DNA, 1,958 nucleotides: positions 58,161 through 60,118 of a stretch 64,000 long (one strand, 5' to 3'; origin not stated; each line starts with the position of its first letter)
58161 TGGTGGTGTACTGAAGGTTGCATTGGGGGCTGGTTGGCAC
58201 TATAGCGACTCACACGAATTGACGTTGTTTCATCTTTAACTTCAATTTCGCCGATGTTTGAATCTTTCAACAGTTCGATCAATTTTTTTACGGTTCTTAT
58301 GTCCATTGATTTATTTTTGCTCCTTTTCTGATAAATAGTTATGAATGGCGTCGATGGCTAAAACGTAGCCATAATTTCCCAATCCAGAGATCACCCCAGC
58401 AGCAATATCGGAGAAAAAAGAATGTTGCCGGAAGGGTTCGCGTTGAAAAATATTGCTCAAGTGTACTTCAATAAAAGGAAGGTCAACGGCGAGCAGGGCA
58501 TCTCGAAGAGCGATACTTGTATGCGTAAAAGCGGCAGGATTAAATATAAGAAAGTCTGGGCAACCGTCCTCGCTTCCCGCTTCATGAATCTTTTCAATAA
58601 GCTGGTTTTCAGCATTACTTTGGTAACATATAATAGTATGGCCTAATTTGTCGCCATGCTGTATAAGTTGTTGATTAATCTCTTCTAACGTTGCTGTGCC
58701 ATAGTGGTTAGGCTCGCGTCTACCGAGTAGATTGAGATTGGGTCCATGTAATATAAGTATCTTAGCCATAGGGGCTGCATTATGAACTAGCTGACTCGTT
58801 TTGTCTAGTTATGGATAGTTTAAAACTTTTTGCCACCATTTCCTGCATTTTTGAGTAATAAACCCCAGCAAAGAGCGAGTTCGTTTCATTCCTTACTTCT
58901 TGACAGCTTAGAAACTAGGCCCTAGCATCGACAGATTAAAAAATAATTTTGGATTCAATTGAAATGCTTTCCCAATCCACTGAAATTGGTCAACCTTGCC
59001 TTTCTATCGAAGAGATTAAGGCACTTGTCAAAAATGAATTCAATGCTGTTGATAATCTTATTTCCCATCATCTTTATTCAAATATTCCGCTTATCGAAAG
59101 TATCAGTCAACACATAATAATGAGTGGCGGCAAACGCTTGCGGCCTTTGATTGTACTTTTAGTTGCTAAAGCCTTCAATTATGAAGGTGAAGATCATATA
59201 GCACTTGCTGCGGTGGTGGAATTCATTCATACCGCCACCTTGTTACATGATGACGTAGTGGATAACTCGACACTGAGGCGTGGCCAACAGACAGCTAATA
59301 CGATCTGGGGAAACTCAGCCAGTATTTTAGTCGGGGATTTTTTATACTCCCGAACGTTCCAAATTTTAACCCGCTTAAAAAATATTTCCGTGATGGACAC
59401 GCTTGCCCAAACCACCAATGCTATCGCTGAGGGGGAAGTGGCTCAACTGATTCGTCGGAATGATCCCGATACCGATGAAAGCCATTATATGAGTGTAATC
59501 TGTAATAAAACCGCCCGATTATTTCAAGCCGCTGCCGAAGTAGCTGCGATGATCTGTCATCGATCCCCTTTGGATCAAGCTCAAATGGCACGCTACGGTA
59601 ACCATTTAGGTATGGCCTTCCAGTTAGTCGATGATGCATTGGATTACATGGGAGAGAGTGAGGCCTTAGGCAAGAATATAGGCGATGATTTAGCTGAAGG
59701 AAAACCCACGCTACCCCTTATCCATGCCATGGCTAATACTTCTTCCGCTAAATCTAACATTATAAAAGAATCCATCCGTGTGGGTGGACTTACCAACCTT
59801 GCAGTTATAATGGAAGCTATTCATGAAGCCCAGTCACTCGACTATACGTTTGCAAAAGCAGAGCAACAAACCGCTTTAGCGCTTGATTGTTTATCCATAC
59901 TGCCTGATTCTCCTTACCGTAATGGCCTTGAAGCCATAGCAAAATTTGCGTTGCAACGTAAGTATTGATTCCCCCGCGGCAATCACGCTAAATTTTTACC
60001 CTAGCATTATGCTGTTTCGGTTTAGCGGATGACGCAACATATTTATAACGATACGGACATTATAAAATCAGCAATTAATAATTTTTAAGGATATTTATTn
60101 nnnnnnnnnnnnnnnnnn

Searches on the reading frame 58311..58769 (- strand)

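Call 27: search_protein_families(library=pfam, proteins=[window:58311-58769:-], max_evalue=0.00001)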
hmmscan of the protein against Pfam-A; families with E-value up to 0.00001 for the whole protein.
window:58311-58769:- (152 aa): 1 family
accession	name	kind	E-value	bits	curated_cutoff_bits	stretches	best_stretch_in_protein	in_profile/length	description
PF01220.24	DHquinase_II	-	1.6e-55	187.1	23.3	1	3-142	1-137/138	Dehydroquinase class II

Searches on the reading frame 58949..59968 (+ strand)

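Call 65: search_protein_families(library=pfam, proteins=[window:58949-59968:+], max_evalue=0.01)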
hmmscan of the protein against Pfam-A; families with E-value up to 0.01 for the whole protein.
window:58949-59968:+ (339 aa): 2 families
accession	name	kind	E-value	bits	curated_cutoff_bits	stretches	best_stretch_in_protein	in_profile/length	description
PF00348.22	polyprenyl_synt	-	5.5e-80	268.6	27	1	48-284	3-241/251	Polyprenyl synthetase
PF07307.16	HEPPP_synt_1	-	0.0072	16.4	30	0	80-165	34-112/210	Heptaprenyl diphosphate synthase (HEPPP synthase) subunit 1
